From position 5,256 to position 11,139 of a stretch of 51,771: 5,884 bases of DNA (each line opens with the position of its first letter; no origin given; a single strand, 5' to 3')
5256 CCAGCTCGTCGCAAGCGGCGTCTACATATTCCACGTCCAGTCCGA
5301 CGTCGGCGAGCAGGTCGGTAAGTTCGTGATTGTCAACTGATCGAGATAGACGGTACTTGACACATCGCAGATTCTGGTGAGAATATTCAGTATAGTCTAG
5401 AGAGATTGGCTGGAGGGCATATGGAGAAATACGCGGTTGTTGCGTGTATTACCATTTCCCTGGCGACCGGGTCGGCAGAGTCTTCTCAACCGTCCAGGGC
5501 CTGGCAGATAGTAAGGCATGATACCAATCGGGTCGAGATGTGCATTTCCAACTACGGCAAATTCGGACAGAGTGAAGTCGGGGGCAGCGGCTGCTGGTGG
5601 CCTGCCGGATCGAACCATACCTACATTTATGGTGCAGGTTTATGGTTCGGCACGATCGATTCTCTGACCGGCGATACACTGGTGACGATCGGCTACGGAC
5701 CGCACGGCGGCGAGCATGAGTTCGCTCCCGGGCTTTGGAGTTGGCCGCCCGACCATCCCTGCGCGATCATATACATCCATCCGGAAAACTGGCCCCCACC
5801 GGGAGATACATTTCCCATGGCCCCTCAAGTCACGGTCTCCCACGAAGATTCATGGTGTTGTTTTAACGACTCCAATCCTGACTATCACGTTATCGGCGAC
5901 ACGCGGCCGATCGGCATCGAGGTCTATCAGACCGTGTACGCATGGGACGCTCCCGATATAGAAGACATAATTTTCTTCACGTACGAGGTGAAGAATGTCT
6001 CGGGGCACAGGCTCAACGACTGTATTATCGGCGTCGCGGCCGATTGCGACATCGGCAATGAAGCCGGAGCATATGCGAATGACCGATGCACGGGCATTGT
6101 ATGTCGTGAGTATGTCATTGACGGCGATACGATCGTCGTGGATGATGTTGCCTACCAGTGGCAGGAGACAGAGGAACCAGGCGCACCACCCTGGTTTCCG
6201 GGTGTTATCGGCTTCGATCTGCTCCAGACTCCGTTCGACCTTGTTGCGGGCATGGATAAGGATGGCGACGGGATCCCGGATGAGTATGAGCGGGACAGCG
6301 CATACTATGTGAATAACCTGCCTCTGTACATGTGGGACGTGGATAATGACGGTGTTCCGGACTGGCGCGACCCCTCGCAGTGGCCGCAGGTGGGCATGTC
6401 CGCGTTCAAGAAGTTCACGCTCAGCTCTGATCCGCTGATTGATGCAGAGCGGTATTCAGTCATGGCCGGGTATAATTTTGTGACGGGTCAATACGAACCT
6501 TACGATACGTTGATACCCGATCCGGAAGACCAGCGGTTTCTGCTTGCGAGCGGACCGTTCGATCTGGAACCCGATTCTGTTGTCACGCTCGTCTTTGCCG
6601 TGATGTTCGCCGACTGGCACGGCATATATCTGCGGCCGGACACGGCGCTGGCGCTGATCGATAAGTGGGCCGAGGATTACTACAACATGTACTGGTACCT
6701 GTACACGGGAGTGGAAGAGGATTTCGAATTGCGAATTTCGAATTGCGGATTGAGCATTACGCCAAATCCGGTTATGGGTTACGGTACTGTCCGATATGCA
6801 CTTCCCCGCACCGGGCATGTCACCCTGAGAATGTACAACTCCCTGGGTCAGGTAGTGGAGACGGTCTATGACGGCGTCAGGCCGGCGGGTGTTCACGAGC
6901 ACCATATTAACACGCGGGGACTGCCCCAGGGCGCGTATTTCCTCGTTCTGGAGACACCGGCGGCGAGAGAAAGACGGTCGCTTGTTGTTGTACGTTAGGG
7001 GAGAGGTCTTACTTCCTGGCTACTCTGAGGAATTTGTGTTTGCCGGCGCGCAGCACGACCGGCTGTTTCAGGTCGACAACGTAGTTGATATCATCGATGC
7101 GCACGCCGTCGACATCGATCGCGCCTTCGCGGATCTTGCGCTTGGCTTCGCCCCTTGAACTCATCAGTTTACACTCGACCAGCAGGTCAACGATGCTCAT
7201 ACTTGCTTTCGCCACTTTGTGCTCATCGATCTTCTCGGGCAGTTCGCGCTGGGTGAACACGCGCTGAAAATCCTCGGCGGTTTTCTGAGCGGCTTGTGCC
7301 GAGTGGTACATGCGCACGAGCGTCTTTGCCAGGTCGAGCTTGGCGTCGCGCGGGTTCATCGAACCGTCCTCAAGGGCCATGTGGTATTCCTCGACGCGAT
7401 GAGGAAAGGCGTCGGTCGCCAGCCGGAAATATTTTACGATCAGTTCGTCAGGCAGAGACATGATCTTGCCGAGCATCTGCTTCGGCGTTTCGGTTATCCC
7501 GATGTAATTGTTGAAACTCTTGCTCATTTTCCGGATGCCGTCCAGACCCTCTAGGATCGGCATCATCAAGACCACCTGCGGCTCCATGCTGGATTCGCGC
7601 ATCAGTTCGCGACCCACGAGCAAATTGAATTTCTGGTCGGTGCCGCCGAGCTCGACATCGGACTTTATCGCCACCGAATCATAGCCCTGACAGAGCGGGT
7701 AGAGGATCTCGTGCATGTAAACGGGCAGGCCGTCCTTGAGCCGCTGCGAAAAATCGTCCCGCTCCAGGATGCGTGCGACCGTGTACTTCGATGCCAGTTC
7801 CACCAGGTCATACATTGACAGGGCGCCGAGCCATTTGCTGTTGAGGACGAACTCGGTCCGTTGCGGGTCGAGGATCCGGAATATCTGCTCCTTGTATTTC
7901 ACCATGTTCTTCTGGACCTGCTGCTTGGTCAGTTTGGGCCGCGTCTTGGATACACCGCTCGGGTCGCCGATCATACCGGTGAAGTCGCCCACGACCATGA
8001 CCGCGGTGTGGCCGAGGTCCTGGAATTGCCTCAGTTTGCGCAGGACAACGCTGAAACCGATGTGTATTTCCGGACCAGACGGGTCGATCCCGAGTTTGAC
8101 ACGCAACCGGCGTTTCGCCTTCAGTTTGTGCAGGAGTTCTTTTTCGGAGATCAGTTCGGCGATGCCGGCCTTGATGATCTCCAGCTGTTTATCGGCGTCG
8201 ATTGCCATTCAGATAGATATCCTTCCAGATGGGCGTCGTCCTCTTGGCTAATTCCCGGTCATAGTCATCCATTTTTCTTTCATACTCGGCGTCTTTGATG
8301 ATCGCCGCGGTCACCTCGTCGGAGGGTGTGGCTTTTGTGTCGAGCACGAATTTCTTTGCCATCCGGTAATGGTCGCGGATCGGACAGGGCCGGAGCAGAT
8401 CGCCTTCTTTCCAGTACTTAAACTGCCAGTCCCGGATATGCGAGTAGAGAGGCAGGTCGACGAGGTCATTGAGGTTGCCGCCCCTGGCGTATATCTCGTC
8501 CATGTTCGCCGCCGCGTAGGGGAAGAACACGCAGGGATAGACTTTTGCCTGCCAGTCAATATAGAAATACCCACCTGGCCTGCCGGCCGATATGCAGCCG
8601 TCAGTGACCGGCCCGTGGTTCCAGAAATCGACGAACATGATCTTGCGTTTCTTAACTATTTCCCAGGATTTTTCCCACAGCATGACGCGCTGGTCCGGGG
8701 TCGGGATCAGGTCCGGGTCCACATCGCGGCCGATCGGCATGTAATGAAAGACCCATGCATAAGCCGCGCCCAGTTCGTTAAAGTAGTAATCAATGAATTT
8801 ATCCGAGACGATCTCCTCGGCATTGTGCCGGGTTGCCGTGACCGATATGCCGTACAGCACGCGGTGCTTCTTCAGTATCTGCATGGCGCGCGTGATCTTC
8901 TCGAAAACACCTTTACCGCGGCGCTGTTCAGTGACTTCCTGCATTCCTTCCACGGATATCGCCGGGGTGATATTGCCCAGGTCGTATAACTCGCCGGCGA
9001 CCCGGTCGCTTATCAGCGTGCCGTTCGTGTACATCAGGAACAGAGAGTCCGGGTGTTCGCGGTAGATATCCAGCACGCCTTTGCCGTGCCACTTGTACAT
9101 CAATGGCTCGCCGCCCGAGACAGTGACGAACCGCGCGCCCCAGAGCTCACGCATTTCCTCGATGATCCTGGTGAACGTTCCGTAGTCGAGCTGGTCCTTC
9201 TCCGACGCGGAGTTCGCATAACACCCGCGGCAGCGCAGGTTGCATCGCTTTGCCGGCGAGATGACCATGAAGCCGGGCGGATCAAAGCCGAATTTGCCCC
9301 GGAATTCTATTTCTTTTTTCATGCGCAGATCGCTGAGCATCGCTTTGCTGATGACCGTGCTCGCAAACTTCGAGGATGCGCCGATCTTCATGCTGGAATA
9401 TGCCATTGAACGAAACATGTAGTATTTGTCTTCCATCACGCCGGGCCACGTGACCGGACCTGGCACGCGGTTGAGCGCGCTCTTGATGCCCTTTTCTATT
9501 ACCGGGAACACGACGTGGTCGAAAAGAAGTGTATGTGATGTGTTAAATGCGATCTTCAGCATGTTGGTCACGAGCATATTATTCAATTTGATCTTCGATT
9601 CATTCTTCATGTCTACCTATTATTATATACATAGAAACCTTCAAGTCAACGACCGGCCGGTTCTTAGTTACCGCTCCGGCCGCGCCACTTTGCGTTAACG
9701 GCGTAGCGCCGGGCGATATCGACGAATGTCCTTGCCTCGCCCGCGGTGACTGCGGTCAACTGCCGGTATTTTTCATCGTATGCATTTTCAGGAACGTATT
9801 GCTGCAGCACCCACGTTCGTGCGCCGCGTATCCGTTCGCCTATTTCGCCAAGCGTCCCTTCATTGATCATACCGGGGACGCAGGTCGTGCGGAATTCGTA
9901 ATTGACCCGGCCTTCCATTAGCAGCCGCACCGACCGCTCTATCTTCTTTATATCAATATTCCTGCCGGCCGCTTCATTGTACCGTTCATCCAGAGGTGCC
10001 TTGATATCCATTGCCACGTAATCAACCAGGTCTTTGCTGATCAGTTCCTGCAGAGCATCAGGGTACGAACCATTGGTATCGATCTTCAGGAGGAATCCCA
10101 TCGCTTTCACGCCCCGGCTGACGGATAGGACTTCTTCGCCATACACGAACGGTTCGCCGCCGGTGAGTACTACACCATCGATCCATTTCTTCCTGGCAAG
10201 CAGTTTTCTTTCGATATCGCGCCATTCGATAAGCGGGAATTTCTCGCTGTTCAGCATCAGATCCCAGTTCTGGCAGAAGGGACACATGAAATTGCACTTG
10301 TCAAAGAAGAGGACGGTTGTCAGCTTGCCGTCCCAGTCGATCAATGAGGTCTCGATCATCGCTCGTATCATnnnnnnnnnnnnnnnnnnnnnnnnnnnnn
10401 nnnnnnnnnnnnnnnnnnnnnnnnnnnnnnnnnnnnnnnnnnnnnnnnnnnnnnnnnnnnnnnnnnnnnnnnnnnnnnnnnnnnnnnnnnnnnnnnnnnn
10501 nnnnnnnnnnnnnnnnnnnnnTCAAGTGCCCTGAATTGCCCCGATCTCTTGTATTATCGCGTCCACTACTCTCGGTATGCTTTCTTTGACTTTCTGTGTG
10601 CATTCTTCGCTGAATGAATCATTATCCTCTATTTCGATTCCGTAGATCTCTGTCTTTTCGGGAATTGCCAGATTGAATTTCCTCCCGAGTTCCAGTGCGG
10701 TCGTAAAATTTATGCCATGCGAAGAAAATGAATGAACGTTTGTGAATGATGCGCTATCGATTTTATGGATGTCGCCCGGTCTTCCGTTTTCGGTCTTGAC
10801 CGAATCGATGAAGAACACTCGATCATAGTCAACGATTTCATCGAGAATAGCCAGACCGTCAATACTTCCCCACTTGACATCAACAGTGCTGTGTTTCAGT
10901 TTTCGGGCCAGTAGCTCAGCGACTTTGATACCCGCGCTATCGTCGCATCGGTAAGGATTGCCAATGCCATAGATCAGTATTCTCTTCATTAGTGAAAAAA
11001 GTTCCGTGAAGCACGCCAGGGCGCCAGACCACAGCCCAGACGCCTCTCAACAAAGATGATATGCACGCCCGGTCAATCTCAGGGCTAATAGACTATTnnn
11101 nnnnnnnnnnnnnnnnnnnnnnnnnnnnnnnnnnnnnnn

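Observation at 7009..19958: Non-methanogen MvhAG/HdrABC-MvhD bifurcation module embedded between a GlcD-like oxidase, a lipoate ligase and two radical SAM genes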

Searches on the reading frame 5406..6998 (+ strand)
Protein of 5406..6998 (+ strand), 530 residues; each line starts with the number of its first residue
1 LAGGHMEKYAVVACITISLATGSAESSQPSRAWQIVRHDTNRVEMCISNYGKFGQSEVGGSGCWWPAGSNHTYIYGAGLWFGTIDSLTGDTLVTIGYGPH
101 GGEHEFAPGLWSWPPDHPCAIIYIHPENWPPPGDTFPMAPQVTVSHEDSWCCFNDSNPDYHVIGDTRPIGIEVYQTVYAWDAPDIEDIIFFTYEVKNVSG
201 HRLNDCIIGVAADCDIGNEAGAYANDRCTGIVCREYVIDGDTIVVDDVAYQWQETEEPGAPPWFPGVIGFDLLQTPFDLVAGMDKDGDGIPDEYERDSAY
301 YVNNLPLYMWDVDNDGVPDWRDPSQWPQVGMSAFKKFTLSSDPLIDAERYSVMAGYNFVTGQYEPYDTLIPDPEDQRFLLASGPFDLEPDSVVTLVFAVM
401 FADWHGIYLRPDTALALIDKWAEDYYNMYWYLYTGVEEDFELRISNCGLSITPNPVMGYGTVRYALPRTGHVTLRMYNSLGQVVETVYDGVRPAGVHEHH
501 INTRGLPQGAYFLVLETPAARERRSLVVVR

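Call 8: search_protein_families(library=pfam, proteins=[window:5406-6998:+])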
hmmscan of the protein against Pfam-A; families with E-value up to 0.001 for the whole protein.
window:5406-6998:+ (530 aa): 1 family
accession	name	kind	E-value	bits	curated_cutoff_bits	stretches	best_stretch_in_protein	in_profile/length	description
PF18962.6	Por_Secre_tail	-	2.8e-05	24.8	27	1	453-520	3-67/75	Secretion system C-terminal sorting domain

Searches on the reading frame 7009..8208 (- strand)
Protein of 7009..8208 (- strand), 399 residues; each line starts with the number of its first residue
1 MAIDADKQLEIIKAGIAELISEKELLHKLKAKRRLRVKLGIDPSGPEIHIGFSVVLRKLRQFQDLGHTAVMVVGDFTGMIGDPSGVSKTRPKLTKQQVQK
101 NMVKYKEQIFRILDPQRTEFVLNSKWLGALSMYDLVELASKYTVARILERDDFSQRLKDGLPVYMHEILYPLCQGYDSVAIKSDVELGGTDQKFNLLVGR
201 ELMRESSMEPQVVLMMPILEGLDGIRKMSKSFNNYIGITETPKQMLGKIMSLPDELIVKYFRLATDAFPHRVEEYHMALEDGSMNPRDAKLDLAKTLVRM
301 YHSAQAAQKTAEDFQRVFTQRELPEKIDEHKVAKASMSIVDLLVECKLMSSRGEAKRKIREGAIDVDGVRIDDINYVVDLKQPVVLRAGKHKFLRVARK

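Call 8: search_protein_families(library=pfam, proteins=[window:7009-8208:-])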
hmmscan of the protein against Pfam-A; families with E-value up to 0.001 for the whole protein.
window:7009-8208:- (399 aa): 3 families
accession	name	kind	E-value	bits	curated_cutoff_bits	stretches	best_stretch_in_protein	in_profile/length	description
PF00579.31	tRNA-synt_1b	-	2.8e-75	253.8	21.1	1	31-318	2-291/292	tRNA synthetases class I (W and Y)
PF22421.1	SYY_C-terminal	-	8.6e-13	48.4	27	1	325-394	7-81/83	Tyrosine--tRNA ligase SYY-like C-terminal domain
PF01479.30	S4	-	6.7e-05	23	22.8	1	340-380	4-44/48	S4 domain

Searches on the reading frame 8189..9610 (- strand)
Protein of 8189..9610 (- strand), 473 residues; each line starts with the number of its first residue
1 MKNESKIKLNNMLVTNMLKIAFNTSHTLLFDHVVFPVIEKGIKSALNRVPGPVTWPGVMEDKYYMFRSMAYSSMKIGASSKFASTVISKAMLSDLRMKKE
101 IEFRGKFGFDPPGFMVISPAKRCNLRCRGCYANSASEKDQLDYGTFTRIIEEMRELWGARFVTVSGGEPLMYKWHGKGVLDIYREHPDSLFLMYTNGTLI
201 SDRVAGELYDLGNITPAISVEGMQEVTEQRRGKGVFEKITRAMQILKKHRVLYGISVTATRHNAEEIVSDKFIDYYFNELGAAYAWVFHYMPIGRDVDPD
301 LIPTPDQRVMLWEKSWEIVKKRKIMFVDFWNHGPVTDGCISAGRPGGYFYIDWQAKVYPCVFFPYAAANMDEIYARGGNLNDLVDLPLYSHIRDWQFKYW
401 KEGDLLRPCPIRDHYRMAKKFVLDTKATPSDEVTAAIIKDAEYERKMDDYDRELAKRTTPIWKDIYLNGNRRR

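Call 3: search_protein_families(library=pfam, proteins=[window:8189-9610:-])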
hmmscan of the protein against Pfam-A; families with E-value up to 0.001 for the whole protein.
window:8189-9610:- (473 aa): 2 families
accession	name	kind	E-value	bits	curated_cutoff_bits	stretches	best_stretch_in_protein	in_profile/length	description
PF04055.27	Radical_SAM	-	5.2e-18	66.2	29.5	1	117-255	1-147/166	Radical SAM superfamily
PF13353.11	Fer4_12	-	4.1e-05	24.3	22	1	119-195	11-90/137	4Fe-4S single cluster domain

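Call 4: search_protein_families(library=ncbifam, proteins=[window:8189-9610:-])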
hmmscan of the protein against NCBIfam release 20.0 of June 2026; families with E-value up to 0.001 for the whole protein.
window:8189-9610:- (473 aa): 59 families (the best 25 are shown)
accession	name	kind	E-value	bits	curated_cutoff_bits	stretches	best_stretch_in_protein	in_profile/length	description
TIGR03962.1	mycofact_rSAM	equivalog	6.6e-18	65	265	1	108-397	7-296/339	mycofactocin radical SAM maturase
NF050035.1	rSAM_WgK_link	exception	7.1e-17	61.4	650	1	112-309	8-203/367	radical SAM/SPASM peptide maturase WgkB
TIGR04546.1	rSAM_ahbC_deAc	equivalog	1.1e-16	60.6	650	1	106-268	32-194/390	12,18-didecarboxysiroheme deacetylase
TIGR04545.1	rSAM_ahbD_hemeb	equivalog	1.2e-16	61.1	500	1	121-306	8-193/339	heme b synthase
TIGR04051.1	rSAM_NirJ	equivalog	1.7e-16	60.2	515.45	1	120-267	9-156/354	heme d1 biosynthesis radical SAM protein NirJ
TIGR04055.1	rSAM_NirJ2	equivalog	2.3e-16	60.2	500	1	121-298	8-182/326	putative heme d1 biosynthesis radical SAM protein NirJ2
TIGR04250.1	SCM_rSAM_ScmE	equivalog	1.2e-15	57.3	400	1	115-267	5-158/358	SynChlorMet cassette radical SAM/SPASM protein ScmE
TIGR04054.1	rSAM_NirJ1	equivalog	2e-14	53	650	1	116-267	39-190/387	putative heme d1 biosynthesis radical SAM protein NirJ1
NF045574.1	sacti_mat_StsB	exception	3.2e-14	52.7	625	1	122-363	105-341/466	StsB family radical SAM/SPASM domain sactipeptide maturase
TIGR04082.1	rSAM_for_selen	equivalog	9.4e-13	47.7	350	1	121-268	207-353/516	thio(seleno)oxazole modification radical SAM maturase SbtM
TIGR04347.1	pseudo_SAM_Halo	equivalog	9.5e-13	48.2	525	1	116-267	41-192/390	TIGR04347 family pseudo-SAM/SPASM protein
TIGR04317.1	W_rSAM_matur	equivalog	1.5e-12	47.4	380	1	116-302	7-196/349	tungsten cofactor oxidoreductase radical SAM maturase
TIGR04163.1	rSAM_cobopep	equivalog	2.1e-12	46.5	375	1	98-331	51-294/428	peptide-modifying radical SAM enzyme CbpB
NF041298.1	rSAM_mat_DynA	equivalog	3.5e-12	46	450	1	116-267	4-167/356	dynobactin maturation radical SAM/SPASM protein DynA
TIGR03942.1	sulfatase_rSAM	equivalog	4.8e-12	45.6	349.45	1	117-267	5-169/363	anaerobic sulfatase maturase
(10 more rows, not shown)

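Call 71: search_protein_families(library=ncbifam, proteins=[window:8189-9610:-], max_evalue=10)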
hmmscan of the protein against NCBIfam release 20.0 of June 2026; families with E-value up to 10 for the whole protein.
window:8189-9610:- (473 aa): 71 families (the best 25 are shown)
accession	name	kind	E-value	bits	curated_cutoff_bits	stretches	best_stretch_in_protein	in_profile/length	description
TIGR03962.1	mycofact_rSAM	equivalog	6.6e-18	65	265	1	108-397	7-296/339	mycofactocin radical SAM maturase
NF050035.1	rSAM_WgK_link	exception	7.1e-17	61.4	650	1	112-309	8-203/367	radical SAM/SPASM peptide maturase WgkB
TIGR04546.1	rSAM_ahbC_deAc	equivalog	1.1e-16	60.6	650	1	106-268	32-194/390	12,18-didecarboxysiroheme deacetylase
TIGR04545.1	rSAM_ahbD_hemeb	equivalog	1.2e-16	61.1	500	1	121-306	8-193/339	heme b synthase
TIGR04051.1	rSAM_NirJ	equivalog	1.7e-16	60.2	515.45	1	120-267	9-156/354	heme d1 biosynthesis radical SAM protein NirJ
TIGR04055.1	rSAM_NirJ2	equivalog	2.3e-16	60.2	500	1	121-298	8-182/326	putative heme d1 biosynthesis radical SAM protein NirJ2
TIGR04250.1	SCM_rSAM_ScmE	equivalog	1.2e-15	57.3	400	1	115-267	5-158/358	SynChlorMet cassette radical SAM/SPASM protein ScmE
TIGR04054.1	rSAM_NirJ1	equivalog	2e-14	53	650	1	116-267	39-190/387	putative heme d1 biosynthesis radical SAM protein NirJ1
NF045574.1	sacti_mat_StsB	exception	3.2e-14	52.7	625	1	122-363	105-341/466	StsB family radical SAM/SPASM domain sactipeptide maturase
TIGR04082.1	rSAM_for_selen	equivalog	9.4e-13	47.7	350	1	121-268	207-353/516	thio(seleno)oxazole modification radical SAM maturase SbtM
TIGR04347.1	pseudo_SAM_Halo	equivalog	9.5e-13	48.2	525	1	116-267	41-192/390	TIGR04347 family pseudo-SAM/SPASM protein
TIGR04317.1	W_rSAM_matur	equivalog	1.5e-12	47.4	380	1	116-302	7-196/349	tungsten cofactor oxidoreductase radical SAM maturase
TIGR04163.1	rSAM_cobopep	equivalog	2.1e-12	46.5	375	1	98-331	51-294/428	peptide-modifying radical SAM enzyme CbpB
NF041298.1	rSAM_mat_DynA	equivalog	3.5e-12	46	450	1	116-267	4-167/356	dynobactin maturation radical SAM/SPASM protein DynA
TIGR03942.1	sulfatase_rSAM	equivalog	4.8e-12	45.6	349.45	1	117-267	5-169/363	anaerobic sulfatase maturase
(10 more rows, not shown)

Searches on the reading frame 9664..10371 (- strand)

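Call 3: search_protein_families(library=pfam, proteins=[window:9664-10371:-])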
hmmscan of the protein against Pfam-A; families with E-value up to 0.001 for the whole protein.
window:9664-10371:- (235 aa): 2 families
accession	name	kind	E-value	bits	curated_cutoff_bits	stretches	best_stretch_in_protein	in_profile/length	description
PF04055.27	Radical_SAM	-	1e-18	68.5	29.5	1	21-168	2-154/166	Radical SAM superfamily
PF13353.11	Fer4_12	-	1.3e-07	32.4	22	1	19-132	8-122/137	4Fe-4S single cluster domain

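Call 4: search_protein_families(library=ncbifam, proteins=[window:9664-10371:-])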
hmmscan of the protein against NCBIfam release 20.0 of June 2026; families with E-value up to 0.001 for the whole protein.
window:9664-10371:- (235 aa): 20 families
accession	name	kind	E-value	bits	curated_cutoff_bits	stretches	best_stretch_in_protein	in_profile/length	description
TIGR02495.1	NrdG2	equivalog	2e-52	177.3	131.15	1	3-192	3-192/193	anaerobic ribonucleoside-triphosphate reductase activating protein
TIGR04041.1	activase_YjjW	hypoth_equivalog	2.1e-15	56.9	250.2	1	49-182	94-225/276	YjjW family glycine radical enzyme activase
TIGR02493.1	PFLA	equivalog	2.1e-13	50.2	231.75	1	19-169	18-170/235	pyruvate formate-lyase-activating protein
TIGR02494.1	PFLE_PFLC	subfamily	1.2e-10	41.2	174.35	1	66-171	126-228/293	glycyl-radical enzyme activating protein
TIGR03963.1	rSAM_QueE_Clost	equivalog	3.1e-09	36.8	260.1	1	15-143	18-142/219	putative 7-carboxy-7-deazaguanine synthase QueE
NF038283.1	viperin_w_prok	equivalog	7.8e-09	35.1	180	1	23-218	9-211/281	viperin family antiviral radical SAM protein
TIGR04317.1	W_rSAM_matur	equivalog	3.8e-08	32.8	380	1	24-159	12-144/349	tungsten cofactor oxidoreductase radical SAM maturase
TIGR04038.1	tatD_link_rSAM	subfamily_domain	6.4e-07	29.3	129.7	1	24-135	16-134/192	TatD family nuclease-associated radical SAM protein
NF043069.1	T4HPD_activ_SAM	equivalog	8.4e-07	28.6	425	1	65-167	125-224/299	trans-4-hydroxy-L-proline dehydratase activase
TIGR04003.1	rSAM_BssD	equivalog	2.1e-06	27.1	496.45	0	65-168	129-230/314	[benzylsuccinate synthase]-activating enzyme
NF007483.0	PRK10076.1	equivalog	2.7e-06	26.8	326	0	65-168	119-219/292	[formate-C-acetyltransferase]-activating enzyme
TIGR02666.1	moaA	equivalog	3.9e-06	26.1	284.05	1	24-148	18-147/336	GTP 3',8-cyclase MoaA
NF048010.1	SfplDhtActHpsHDes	equivalog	6.7e-06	25.1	430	1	66-169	134-236/298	(2S)-3-sulfopropanediol dehydratase activating enzyme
TIGR04337.1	AmmeMemoSam_rS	hypoth_equivalog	6.8e-06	25.2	220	1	25-171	78-223/349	AmmeMemoRadiSam system radical SAM enzyme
TIGR04395.1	cutC_activ_rSAM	equivalog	8.3e-06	25.3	360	1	65-169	131-232/309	choline TMA-lyase-activating enzyme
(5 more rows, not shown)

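Call 71: search_protein_families(library=ncbifam, proteins=[window:9664-10371:-], max_evalue=10)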
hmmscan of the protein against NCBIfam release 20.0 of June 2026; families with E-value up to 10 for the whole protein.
window:9664-10371:- (235 aa): 36 families (the best 25 are shown)
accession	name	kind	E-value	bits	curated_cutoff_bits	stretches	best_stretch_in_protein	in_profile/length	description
TIGR02495.1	NrdG2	equivalog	2e-52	177.3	131.15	1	3-192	3-192/193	anaerobic ribonucleoside-triphosphate reductase activating protein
TIGR04041.1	activase_YjjW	hypoth_equivalog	2.1e-15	56.9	250.2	2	49-182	94-225/276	YjjW family glycine radical enzyme activase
TIGR02493.1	PFLA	equivalog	2.1e-13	50.2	231.75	1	19-169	18-170/235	pyruvate formate-lyase-activating protein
TIGR02494.1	PFLE_PFLC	subfamily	1.2e-10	41.2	174.35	2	66-171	126-228/293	glycyl-radical enzyme activating protein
TIGR03963.1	rSAM_QueE_Clost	equivalog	3.1e-09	36.8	260.1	1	15-143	18-142/219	putative 7-carboxy-7-deazaguanine synthase QueE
NF038283.1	viperin_w_prok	equivalog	7.8e-09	35.1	180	1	23-218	9-211/281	viperin family antiviral radical SAM protein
TIGR04317.1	W_rSAM_matur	equivalog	3.8e-08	32.8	380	1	24-159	12-144/349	tungsten cofactor oxidoreductase radical SAM maturase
TIGR04038.1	tatD_link_rSAM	subfamily_domain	6.4e-07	29.3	129.7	1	24-135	16-134/192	TatD family nuclease-associated radical SAM protein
NF043069.1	T4HPD_activ_SAM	equivalog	8.4e-07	28.6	425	2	65-167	125-224/299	trans-4-hydroxy-L-proline dehydratase activase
TIGR04003.1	rSAM_BssD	equivalog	2.1e-06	27.1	496.45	2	65-168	129-230/314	[benzylsuccinate synthase]-activating enzyme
NF007483.0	PRK10076.1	equivalog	2.7e-06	26.8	326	2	65-168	119-219/292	[formate-C-acetyltransferase]-activating enzyme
TIGR02666.1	moaA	equivalog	3.9e-06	26.1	284.05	1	24-148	18-147/336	GTP 3',8-cyclase MoaA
NF048010.1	SfplDhtActHpsHDes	equivalog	6.7e-06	25.1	430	1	66-169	134-236/298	(2S)-3-sulfopropanediol dehydratase activating enzyme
TIGR04337.1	AmmeMemoSam_rS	hypoth_equivalog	6.8e-06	25.2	220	1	25-171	78-223/349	AmmeMemoRadiSam system radical SAM enzyme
TIGR04395.1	cutC_activ_rSAM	equivalog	8.3e-06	25.3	360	1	65-169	131-232/309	choline TMA-lyase-activating enzyme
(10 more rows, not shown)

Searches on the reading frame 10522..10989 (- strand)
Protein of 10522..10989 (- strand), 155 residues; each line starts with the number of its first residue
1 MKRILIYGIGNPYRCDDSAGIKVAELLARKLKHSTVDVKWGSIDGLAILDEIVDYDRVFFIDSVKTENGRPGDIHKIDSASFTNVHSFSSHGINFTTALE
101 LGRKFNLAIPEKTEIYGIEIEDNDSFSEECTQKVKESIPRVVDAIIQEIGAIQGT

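Call 3: search_protein_families(library=pfam, proteins=[window:10522-10989:-])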
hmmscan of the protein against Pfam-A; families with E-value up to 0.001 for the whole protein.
window:10522-10989:- (155 aa): 1 family
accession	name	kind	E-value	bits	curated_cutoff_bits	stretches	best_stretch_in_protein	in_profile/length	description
PF01750.23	HycI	-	1.1e-09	38.6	23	1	21-148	1-130/130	Hydrogenase maturation protease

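Call 4: search_protein_families(library=ncbifam, proteins=[window:10522-10989:-])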
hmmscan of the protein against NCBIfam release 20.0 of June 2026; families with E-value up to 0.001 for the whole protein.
window:10522-10989:- (155 aa): 7 families
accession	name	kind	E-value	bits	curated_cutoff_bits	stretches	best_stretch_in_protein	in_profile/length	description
TIGR00072.1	hydrog_prot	superfamily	1.1e-28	100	47.45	1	5-149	1-145/145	hydrogenase maturation protease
TIGR00140.1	hupD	subfamily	9.8e-15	54.8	151.8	1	4-150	1-148/151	HyaD/HybD family hydrogenase maturation endopeptidase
NF045519.1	NiFeSe_H2_mat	exception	2.4e-11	43.6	190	1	2-152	1-150/152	NiFeSe hydrogenase maturation protease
NF007777.0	PRK10466.1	equivalog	8.5e-09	35.4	190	1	3-149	2-149/164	HyaD/HybD family hydrogenase maturation endopeptidase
TIGR00142.1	hycI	equivalog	3.8e-08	33.2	119.1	1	5-150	2-143/146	hydrogenase maturation peptidase HycI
TIGR00130.1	frhD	equivalog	1.2e-06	28.7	134.95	1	2-150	3-152/153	coenzyme F420-reducing hydrogenase, FrhD protein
NF007616.0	PRK10264.1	equivalog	0.00079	19.1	261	1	2-101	4-106/195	hydrogenase 1 maturation protease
